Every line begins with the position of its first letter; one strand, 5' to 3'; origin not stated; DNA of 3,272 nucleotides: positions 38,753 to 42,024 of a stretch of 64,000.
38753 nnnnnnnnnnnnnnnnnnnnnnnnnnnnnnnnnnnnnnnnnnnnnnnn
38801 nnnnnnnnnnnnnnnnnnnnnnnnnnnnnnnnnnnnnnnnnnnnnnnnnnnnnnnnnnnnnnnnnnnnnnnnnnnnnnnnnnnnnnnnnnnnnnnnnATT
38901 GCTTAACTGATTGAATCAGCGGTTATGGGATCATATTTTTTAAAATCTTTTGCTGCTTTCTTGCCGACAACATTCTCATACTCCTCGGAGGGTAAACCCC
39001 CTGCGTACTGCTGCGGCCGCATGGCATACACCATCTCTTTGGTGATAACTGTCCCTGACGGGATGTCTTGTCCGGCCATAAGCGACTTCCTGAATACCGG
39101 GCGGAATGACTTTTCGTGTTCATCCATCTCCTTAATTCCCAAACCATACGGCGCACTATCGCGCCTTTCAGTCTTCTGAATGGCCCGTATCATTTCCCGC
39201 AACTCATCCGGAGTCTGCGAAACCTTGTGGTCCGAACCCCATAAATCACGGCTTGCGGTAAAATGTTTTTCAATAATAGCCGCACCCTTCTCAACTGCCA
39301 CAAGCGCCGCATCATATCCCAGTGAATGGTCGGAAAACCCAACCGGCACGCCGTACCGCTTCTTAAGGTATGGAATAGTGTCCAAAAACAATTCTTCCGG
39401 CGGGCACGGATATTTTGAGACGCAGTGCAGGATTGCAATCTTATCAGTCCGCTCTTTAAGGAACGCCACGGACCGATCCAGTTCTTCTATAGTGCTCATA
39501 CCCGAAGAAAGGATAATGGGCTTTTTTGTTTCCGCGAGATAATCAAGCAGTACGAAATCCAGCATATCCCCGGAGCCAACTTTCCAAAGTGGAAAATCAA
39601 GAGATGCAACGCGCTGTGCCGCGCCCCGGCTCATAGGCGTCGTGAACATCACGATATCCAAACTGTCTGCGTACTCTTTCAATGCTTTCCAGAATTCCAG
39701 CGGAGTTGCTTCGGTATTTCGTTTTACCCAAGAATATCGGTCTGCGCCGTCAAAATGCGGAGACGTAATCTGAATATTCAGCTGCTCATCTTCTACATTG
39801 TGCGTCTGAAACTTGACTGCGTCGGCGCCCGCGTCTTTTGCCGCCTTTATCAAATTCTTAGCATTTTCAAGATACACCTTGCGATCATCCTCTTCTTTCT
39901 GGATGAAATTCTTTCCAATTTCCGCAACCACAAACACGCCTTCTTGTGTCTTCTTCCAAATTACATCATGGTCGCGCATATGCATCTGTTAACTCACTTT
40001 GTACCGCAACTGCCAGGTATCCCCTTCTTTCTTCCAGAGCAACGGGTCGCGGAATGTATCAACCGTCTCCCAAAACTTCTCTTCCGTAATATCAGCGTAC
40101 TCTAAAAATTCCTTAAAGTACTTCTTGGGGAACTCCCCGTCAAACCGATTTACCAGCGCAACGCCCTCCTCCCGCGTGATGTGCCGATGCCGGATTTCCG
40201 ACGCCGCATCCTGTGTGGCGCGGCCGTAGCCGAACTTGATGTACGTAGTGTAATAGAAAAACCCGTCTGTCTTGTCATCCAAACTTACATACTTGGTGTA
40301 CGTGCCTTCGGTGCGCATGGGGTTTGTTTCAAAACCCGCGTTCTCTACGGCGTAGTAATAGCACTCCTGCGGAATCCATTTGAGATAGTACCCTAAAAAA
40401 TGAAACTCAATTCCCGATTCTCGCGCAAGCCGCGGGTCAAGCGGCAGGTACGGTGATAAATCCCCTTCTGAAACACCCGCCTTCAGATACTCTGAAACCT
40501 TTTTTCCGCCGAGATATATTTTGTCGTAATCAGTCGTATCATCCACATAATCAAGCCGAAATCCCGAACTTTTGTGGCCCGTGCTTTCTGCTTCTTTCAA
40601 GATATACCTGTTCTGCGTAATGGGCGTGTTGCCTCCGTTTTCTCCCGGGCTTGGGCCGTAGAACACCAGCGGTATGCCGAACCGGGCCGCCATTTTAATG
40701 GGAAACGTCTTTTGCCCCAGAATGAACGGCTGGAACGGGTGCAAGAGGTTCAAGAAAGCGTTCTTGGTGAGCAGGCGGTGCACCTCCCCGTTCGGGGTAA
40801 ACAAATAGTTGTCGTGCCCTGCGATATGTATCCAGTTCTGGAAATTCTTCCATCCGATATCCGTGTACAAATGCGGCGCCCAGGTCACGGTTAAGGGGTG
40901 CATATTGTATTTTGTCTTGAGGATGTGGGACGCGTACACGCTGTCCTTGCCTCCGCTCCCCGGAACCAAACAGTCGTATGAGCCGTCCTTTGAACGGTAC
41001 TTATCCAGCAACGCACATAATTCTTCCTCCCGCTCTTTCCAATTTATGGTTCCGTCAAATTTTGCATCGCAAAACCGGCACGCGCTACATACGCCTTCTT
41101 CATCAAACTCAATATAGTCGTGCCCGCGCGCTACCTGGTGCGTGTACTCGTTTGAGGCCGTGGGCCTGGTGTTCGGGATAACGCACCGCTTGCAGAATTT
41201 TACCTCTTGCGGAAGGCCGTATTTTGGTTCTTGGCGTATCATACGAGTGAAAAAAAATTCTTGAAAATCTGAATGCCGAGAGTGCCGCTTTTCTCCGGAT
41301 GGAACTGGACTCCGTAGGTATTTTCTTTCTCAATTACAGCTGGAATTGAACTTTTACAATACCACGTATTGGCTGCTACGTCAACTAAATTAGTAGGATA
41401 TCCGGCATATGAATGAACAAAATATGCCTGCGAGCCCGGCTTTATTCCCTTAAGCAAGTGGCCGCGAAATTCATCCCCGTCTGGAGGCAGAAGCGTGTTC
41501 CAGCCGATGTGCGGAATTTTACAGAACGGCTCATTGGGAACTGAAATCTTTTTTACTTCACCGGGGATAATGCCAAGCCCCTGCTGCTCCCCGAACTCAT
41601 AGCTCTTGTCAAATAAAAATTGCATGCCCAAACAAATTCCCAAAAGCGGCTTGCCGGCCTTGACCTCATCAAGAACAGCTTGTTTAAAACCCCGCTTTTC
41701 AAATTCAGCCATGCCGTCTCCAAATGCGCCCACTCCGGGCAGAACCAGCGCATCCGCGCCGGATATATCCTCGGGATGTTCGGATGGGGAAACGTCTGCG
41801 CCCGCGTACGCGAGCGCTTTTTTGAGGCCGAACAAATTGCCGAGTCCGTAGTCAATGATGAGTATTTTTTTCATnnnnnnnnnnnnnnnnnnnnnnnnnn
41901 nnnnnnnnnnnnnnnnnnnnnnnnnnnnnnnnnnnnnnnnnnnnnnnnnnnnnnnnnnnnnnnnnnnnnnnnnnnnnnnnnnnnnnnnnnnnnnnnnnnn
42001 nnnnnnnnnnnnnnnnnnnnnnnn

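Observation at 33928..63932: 30 kb co-directional array encoding what look like three parallel nonulosonic (sialic-acid-like) sugar pathways with several tailoring enzymes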

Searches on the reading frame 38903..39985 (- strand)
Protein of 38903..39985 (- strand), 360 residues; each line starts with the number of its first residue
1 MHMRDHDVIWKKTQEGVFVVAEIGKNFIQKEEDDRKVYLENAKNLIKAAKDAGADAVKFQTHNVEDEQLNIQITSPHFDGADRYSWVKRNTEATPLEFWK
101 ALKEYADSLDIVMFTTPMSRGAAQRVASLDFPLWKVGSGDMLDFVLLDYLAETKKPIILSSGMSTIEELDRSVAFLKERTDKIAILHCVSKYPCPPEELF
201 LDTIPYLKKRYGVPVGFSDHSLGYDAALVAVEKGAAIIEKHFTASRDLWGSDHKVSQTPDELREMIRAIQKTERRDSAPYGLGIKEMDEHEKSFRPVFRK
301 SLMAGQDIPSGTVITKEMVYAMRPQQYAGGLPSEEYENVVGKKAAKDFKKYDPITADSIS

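Call 3: search_protein_families(library=pfam, proteins=[window:38903-39985:-])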
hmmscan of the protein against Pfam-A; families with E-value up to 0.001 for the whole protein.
window:38903-39985:- (360 aa): 2 families
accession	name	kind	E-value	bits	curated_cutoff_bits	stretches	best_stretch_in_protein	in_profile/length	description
PF03102.20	NeuB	-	4.7e-70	236.2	22.1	1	45-274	1-234/241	NeuB family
PF08666.17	SAF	-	3e-07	31.3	21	1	300-358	2-61/63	SAF domain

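Call 7: search_protein_families(library=ncbifam, proteins=[window:38903-39985:-])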
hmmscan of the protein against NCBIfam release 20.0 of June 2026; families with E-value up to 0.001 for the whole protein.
window:38903-39985:- (360 aa): 4 families
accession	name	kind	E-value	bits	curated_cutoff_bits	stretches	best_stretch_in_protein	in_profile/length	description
TIGR03569.1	NeuB_NnaB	equivalog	2.3e-79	266.8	399.65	1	17-350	1-325/329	N-acetylneuraminate synthase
TIGR03586.1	PseI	equivalog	7.7e-71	238.9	340.25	1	18-353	3-326/327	pseudaminic acid synthase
NF006421.0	PRK08673.1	subfamily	1.5e-05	24.4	335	1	100-186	148-234/338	3-deoxy-7-phosphoheptulonate synthase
TIGR01361.1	DAHP_synth_Bsub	equivalog_domain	5.9e-05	22.6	267.75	1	100-180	79-159/260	3-deoxy-7-phosphoheptulonate synthase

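Call 20: search_solved_structures(query=window:38903-39985:-, max_evalue=0.00001, show_alignments=1)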
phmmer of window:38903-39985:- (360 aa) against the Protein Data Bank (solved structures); distinct sequences matched with E-value up to 0.00001: 8.
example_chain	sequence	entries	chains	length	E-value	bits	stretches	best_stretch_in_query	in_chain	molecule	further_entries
8h2c_A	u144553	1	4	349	1.3e-43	152.9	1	15-354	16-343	Pseudaminic acid synthase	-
1xuu_A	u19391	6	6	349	5.9e-42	147.4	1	39-351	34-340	polysialic acid capsule biosynthesis protein SiaC | N-acetylneuraminate synthase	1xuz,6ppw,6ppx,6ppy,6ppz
4ipj_A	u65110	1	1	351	1.5e-41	146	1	39-351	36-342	Polysialic acid capsule biosynthesis protein SiaC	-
4ipi_A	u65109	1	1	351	3.9e-41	144.7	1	39-351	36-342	Polysialic acid capsule biosynthesis protein SiaC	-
2wqp_A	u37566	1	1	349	1.5e-40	142.8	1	39-351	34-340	POLYSIALIC ACID CAPSULE BIOSYNTHESIS PROTEIN SIAC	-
1vli_A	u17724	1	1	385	8.9e-36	127.1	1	17-348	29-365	Spore coat polysaccharide biosynthesis protein spsE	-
6ncs_A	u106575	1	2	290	4.9e-32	114.8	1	39-271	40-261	N-acetylneuraminic acid (Sialic acid) synthetase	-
3g8r_A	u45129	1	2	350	6.7e-23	84.7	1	76-342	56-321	Probable spore coat polysaccharide biosynthesis protein E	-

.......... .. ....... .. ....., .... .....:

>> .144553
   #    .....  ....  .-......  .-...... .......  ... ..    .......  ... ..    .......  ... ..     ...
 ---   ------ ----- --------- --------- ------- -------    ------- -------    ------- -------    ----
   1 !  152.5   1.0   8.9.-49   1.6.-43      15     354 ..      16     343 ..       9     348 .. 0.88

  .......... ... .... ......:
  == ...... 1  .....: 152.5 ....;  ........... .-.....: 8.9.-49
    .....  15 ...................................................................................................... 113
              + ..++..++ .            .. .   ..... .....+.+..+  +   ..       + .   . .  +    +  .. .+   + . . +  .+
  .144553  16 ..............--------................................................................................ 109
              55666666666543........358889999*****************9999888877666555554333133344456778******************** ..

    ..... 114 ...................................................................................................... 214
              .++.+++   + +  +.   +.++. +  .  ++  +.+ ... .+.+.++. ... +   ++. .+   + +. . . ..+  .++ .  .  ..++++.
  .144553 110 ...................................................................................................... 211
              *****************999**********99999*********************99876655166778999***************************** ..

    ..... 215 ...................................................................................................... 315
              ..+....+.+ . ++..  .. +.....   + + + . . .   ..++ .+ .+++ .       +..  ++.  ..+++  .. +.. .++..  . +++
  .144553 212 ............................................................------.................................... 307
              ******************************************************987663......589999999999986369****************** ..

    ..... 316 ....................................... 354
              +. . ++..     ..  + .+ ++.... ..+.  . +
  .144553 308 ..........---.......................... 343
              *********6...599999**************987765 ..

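Call 56: find_homologous_proteins(query=window:38903-39979:-, max_evalue=1e-20)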
Query window:38903-39979:- (358 aa): 6632 proteins with E <= 1e-20 among 8000 candidates; the best 120 are listed.
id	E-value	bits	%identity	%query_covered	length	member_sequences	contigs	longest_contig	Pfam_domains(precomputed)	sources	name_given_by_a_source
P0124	1.6e-238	809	100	100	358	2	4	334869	PF03102.21,PF08666.18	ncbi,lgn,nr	ncbi:MAG: N-acetylneuraminate synthase family protein [Parcubacteria group bacterium]|nr:N-acetylneu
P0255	2.8e-166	571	71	97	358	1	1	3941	PF03102.21,PF08666.18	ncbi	-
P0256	1.4e-162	559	68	100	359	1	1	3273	PF03102.21,PF08666.18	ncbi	-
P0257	6.2e-162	557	70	95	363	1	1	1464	PF03102.21,PF08666.18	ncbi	-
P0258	2.3e-159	548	69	96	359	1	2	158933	PF03102.21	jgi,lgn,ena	-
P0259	1.6e-158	546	67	97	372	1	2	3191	PF03102.21,PF08666.18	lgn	-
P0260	2.8e-158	545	68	96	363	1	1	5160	PF03102.21,PF08666.18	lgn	-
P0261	2.8e-157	541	66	96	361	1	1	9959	PF03102.21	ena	-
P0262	6.9e-157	540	66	99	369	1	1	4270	PF03102.21,PF08666.18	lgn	-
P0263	3.9e-156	538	67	96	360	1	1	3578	PF03102.21,PF08666.18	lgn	-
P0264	4.2e-156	538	68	95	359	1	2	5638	PF03102.21,PF08666.18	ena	-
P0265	9.1e-156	537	67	96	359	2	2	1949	PF03102.21,PF08666.18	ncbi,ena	-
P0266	1.8e-155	536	69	95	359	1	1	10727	PF03102.21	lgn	-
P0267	5.1e-155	534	67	96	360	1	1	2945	PF03102.21,PF08666.18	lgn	-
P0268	7.4e-155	534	65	97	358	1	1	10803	PF03102.21,PF08666.18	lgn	-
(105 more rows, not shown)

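Call 65: find_encoding_contigs(protein=P0258, flank=10000, max_places=1)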
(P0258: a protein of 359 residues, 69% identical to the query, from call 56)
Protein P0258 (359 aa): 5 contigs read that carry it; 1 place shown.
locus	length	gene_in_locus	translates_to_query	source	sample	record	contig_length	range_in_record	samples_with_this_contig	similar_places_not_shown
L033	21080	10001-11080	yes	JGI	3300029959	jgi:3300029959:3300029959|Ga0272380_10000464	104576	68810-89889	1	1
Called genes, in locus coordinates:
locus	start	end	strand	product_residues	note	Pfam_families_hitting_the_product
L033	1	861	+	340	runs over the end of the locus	PF00155:Aminotran_1_2 (weak), PF01041:DegT_DnrJ_EryC1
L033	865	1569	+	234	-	PF08889:WbqC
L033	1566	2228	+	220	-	PF02585:PIG-L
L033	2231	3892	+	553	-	PF21360:PylC-like_N, PF02655:ATP-grasp_3, PF15632:ATPgrasp_Ter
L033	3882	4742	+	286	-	PF00248:Aldo_ket_red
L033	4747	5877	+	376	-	PF01041:DegT_DnrJ_EryC1, PF00155:Aminotran_1_2, PF01053:Cys_Met_Meta_PP (weak), PF01212:Beta_elim_lyase (weak)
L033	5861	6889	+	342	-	PF01073:3Beta_HSD, PF01370:Epimerase, PF02719:Polysacc_synt_2, PF04321:RmlD_sub_bind, PF05368:NmrA, PF16363:GDP_Man_Dehyd, PF07993:NAD_binding_4, PF13460:NAD_binding_10, +2 more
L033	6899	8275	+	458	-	PF13439:Glyco_transf_4 (weak), PF04464:Glyphos_transf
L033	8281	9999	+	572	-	PF13522:GATase_6, PF13537:GATase_7, PF00733:Asn_synthase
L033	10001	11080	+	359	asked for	PF03102:NeuB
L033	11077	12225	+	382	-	PF02350:Epimerase_2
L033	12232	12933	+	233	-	PF02348:CTP_transf_3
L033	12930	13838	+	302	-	PF00389:2-Hacid_dh, PF02826:2-Hacid_dh_C, PF22660:RS_preATP-grasp-like (faint)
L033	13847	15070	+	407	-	PF00685:Sulfotransfer_1, PF13469:Sulfotransfer_3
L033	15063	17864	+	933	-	PF00224:PK, PF14306:PUA_2, PF01747:ATP-sulfurylase, PF01583:APS_kinase, PF08433:KTI12 (faint), PF13671:AAA_33 (weak)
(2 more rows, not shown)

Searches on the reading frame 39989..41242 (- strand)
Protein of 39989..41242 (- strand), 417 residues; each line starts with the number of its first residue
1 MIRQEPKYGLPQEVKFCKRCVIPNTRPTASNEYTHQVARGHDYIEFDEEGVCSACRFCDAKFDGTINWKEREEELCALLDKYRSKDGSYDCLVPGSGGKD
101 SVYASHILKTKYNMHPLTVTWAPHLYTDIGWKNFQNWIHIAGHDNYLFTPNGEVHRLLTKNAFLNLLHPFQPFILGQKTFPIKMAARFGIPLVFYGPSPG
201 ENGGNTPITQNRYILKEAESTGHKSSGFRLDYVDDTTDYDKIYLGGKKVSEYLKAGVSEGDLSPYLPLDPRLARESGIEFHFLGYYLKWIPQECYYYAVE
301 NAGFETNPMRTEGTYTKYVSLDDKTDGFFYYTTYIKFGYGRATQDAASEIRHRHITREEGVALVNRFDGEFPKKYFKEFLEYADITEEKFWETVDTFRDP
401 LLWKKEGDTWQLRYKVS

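Call 3: search_protein_families(library=pfam, proteins=[window:39989-41242:-])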
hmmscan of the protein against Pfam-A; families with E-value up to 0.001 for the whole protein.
window:39989-41242:- (417 aa): 0 families

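Call 7: search_protein_families(library=ncbifam, proteins=[window:39989-41242:-])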
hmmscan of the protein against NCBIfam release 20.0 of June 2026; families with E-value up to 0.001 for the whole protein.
window:39989-41242:- (417 aa): 1 family
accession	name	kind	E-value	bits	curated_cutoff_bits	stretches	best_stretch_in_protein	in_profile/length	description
TIGR03573.1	WbuX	subfamily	1.3e-103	347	203.2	1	14-395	1-344/344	N-acetyl sugar amidotransferase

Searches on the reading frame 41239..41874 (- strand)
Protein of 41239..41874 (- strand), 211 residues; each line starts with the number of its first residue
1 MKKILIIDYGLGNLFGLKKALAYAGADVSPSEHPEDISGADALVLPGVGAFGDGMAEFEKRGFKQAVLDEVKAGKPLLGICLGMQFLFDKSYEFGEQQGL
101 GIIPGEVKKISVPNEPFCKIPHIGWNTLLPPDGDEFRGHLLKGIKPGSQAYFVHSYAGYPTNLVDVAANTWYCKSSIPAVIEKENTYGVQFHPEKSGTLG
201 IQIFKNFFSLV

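Call 3: search_protein_families(library=pfam, proteins=[window:41239-41874:-])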
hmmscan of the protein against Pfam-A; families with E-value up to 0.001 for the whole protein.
window:41239-41874:- (211 aa): 4 families
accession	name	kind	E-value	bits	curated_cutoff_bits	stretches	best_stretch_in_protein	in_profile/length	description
PF00117.34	GATase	-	5.2e-21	75.6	22.8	1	5-208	1-187/190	Glutamine amidotransferase class-I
PF07685.20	GATase_3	-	7e-07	29.5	27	1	20-107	18-115/196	CobB/CobQ-like glutamine amidotransferase domain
PF01174.25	SNO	-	3.1e-05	24.4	27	1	19-108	13-101/188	SNO glutamine amidotransferase family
PF07722.19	Peptidase_C26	-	0.00036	20.8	20.5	0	70-87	101-118/219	Peptidase C26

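Call 81: search_protein_families(library=ncbifam, proteins=[window:41239-41874:-], max_evalue=0.001)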
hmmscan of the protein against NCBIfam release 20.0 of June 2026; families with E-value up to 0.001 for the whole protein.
window:41239-41874:- (211 aa): 17 families
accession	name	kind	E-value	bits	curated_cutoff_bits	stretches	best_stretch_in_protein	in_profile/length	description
TIGR01855.1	IMP_synth_hisH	equivalog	1.5e-59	201.2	105.4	1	4-209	1-197/198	imidazole glycerol phosphate synthase subunit HisH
NF010608.0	PRK14004.1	equivalog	2e-48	164.9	216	1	4-210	2-209/210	imidazole glycerol phosphate synthase subunit HisH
NF001975.0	PRK00758.1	equivalog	4.6e-13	49.2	198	2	3-89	3-83/185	GMP synthase subunit A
TIGR00888.1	guaA_Nterm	equivalog_domain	1.8e-09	37.3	172.15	1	140-209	112-182/188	glutamine-hydrolyzing GMP synthase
NF001989.1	PRK00784.1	equivalog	6.1e-08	31.8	273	1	25-104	272-356/480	cobyric acid synthase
TIGR01737.1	FGAM_synth_I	equivalog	3.4e-06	26.6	177.8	1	19-89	19-93/228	phosphoribosylformylglycinamidine synthase I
NF000848.1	PRK00074.1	equivalog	1e-05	24.3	400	0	165-208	141-184/512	glutamine-hydrolyzing GMP synthase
NF002957.0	PRK03619.1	equivalog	3e-05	23.5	212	1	25-90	26-95/222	phosphoribosylformylglycinamidine synthase subunit PurQ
NF004169.0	PRK05637.1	equivalog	7.2e-05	22.5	332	1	61-195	61-189/210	anthranilate synthase component II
NF006562.0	PRK09065.1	equivalog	9.8e-05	22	205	0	65-87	81-103/242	glutamine amidotransferase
TIGR03800.1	PLP_synth_Pdx2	equivalog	0.0001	22.3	105.55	0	19-102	16-97/184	pyridoxal 5'-phosphate synthase glutaminase subunit PdxT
NF011201.0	PRK14607.1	equivalog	0.00016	20.5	670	0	153-209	128-187/534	bifunctional anthranilate synthase component II/anthranilate phosphoribosyltransferase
TIGR00566.1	trpG_papA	subfamily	0.0003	20.6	121.05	0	183-208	164-190/192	glutamine amidotransferase of anthranilate synthase or aminodeoxychorismate synthase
NF041322.1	Anth_synII_Halo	equivalog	0.00051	19.8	320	0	60-97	59-93/190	anthranilate synthase component II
TIGR00313.1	cobQ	equivalog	0.00055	18.9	309.9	1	34-90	279-339/477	cobyric acid synthase CobQ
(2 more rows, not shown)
